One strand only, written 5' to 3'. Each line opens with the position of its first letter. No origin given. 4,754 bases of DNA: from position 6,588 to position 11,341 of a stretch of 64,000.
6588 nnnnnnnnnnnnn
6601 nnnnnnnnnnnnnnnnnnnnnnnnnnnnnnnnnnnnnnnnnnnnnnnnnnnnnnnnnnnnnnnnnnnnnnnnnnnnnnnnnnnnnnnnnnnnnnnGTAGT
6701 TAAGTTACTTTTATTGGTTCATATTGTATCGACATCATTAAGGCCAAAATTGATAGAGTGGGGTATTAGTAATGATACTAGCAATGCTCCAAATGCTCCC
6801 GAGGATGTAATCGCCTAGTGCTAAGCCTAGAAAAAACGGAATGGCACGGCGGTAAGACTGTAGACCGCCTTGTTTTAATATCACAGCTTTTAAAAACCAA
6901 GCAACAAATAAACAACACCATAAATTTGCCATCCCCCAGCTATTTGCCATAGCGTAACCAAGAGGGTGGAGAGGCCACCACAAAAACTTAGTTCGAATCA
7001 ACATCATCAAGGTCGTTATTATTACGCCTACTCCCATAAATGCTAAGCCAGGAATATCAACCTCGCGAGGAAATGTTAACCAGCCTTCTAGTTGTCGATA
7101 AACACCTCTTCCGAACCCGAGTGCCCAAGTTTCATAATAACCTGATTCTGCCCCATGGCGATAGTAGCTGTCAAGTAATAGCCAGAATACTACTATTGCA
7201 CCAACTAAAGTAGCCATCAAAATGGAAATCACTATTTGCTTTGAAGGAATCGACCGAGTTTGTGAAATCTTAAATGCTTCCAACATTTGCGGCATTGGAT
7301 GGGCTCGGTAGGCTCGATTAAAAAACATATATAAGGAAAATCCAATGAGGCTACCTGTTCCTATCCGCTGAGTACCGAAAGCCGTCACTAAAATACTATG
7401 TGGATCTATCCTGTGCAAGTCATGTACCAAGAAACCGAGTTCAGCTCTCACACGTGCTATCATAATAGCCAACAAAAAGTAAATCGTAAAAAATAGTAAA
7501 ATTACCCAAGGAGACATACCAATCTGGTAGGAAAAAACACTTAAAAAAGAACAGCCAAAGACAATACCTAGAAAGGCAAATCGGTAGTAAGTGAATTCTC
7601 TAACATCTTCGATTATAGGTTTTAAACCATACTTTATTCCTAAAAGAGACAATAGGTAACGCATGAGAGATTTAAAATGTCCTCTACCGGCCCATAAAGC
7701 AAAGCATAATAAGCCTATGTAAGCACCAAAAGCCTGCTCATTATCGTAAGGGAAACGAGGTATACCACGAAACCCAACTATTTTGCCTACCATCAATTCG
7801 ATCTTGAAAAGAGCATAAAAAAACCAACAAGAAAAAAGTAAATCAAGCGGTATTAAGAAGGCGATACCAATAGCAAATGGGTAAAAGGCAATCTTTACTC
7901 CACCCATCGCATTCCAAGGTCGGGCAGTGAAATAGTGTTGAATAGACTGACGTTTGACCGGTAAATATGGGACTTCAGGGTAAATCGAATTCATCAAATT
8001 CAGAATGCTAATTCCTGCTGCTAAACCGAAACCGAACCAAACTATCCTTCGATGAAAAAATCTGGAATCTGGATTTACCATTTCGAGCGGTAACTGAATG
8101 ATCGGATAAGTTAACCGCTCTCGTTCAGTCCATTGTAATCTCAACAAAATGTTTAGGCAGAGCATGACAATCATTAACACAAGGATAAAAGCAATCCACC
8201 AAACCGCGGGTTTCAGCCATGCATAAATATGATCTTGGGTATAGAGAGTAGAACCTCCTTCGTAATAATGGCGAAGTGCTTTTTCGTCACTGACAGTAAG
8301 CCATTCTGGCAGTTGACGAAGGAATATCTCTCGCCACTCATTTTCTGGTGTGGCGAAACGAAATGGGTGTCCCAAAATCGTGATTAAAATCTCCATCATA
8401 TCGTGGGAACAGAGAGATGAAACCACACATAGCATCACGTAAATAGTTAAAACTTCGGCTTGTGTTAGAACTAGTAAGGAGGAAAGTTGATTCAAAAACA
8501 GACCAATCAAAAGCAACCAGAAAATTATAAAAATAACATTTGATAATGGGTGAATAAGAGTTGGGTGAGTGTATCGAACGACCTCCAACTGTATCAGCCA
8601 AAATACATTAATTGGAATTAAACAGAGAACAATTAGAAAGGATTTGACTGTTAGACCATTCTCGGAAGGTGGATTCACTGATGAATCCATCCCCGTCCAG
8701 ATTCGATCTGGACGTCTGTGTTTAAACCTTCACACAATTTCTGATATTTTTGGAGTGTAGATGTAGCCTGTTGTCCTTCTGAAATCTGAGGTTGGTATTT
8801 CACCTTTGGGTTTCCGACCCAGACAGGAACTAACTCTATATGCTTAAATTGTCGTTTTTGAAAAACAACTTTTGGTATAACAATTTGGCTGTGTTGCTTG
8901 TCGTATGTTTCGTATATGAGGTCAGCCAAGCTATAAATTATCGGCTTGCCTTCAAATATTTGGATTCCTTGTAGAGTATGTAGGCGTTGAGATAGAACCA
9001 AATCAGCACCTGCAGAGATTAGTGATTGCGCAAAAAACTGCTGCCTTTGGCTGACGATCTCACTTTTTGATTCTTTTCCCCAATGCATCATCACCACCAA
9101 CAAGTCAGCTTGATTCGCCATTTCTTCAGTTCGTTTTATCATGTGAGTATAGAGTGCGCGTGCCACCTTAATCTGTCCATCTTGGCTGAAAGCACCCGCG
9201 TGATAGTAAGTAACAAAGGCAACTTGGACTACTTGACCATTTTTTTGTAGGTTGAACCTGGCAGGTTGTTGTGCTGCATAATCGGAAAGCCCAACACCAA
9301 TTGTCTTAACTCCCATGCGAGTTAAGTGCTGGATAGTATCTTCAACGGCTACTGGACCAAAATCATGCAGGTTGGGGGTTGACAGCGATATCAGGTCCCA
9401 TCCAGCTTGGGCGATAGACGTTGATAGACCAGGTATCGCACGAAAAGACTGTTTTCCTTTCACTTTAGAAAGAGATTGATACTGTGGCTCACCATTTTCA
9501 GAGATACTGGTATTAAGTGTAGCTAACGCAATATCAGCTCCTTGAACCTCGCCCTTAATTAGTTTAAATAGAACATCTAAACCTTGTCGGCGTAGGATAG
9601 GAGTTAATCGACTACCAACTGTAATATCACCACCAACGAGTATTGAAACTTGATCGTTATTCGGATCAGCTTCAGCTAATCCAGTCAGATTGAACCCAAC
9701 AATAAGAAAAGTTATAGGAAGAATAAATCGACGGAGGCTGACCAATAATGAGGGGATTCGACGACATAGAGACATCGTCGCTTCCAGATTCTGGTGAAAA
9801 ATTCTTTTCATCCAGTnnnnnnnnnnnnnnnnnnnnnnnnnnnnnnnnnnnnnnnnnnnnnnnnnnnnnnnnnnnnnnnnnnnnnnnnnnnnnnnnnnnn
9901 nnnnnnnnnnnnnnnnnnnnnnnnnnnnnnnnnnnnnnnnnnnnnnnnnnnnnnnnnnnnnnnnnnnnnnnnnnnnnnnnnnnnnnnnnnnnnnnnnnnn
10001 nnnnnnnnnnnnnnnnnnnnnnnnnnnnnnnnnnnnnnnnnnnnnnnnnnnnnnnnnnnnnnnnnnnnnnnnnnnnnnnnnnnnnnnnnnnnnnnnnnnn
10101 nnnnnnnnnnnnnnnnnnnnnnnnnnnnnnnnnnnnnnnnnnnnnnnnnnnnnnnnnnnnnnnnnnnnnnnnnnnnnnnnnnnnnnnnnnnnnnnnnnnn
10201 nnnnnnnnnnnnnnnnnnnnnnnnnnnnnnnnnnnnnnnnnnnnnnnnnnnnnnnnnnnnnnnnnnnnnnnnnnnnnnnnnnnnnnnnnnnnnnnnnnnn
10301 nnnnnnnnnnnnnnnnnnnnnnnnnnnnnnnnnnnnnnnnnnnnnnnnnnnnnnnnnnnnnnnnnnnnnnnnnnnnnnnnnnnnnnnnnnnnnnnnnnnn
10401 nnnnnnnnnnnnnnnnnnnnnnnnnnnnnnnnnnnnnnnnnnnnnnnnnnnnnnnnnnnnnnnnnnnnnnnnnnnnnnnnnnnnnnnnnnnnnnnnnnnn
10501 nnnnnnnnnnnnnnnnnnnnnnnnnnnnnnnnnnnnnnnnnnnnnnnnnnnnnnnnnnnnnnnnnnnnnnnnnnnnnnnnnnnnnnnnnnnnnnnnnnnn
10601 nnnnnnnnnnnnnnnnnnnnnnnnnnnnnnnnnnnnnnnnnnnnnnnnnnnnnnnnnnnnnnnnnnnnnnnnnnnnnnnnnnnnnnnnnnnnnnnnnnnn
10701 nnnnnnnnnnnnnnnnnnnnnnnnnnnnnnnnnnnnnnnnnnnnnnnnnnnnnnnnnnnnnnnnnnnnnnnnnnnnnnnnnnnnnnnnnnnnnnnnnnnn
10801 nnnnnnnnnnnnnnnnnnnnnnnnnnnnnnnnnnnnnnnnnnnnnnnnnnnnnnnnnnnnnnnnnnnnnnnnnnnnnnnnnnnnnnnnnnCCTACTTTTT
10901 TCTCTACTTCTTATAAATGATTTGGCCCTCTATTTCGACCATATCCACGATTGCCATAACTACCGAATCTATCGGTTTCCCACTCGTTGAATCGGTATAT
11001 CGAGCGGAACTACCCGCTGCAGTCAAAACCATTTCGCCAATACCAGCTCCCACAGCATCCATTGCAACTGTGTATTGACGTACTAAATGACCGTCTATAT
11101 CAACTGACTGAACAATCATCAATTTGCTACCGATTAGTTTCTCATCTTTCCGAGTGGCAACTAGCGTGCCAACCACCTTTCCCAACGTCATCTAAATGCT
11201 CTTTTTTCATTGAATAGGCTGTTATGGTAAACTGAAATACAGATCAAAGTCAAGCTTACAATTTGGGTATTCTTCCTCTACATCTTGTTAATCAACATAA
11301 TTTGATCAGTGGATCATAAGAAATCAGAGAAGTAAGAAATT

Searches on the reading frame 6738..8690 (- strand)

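Call 6: search_protein_families(library=pfam, proteins=[window:6738-8690:-], max_evalue=0.01)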
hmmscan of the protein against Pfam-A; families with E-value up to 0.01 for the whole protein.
window:6738-8690:- (650 aa): 2 families
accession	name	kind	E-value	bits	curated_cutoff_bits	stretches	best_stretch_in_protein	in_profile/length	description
PF20581.3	DUF6785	-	5.5e-158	527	25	1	15-513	2-498/498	Family of unknown function (DUF6785)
PF20580.3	DUF6784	-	4.3e-37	126.8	26.4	1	550-650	2-101/101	Domain of unknown function (DUF6784)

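Call 51: search_protein_families(library=pfam, proteins=[window:6738-8690:-], max_evalue=10)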
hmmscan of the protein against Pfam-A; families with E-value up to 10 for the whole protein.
window:6738-8690:- (650 aa): 2 families
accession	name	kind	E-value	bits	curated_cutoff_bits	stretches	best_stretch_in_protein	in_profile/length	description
PF20581.3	DUF6785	-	5.5e-158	527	25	1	15-513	2-498/498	Family of unknown function (DUF6785)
PF20580.3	DUF6784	-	4.3e-37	126.8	26.4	1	550-650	2-101/101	Domain of unknown function (DUF6784)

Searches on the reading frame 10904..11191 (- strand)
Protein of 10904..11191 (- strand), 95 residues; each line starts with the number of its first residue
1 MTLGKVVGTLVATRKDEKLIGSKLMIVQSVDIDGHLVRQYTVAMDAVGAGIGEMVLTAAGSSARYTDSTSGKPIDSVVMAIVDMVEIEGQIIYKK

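Call 76: search_protein_families(library=pfam, proteins=[window:10904-11191:-], max_evalue=0.001)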
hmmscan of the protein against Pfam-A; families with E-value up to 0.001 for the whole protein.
window:10904-11191:- (95 aa): 1 family
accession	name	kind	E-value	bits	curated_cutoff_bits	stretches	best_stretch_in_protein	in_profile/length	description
PF03319.19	EutN_CcmL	-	2.5e-27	95.6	25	1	1-83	1-83/83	Ethanolamine utilisation protein EutN/carboxysome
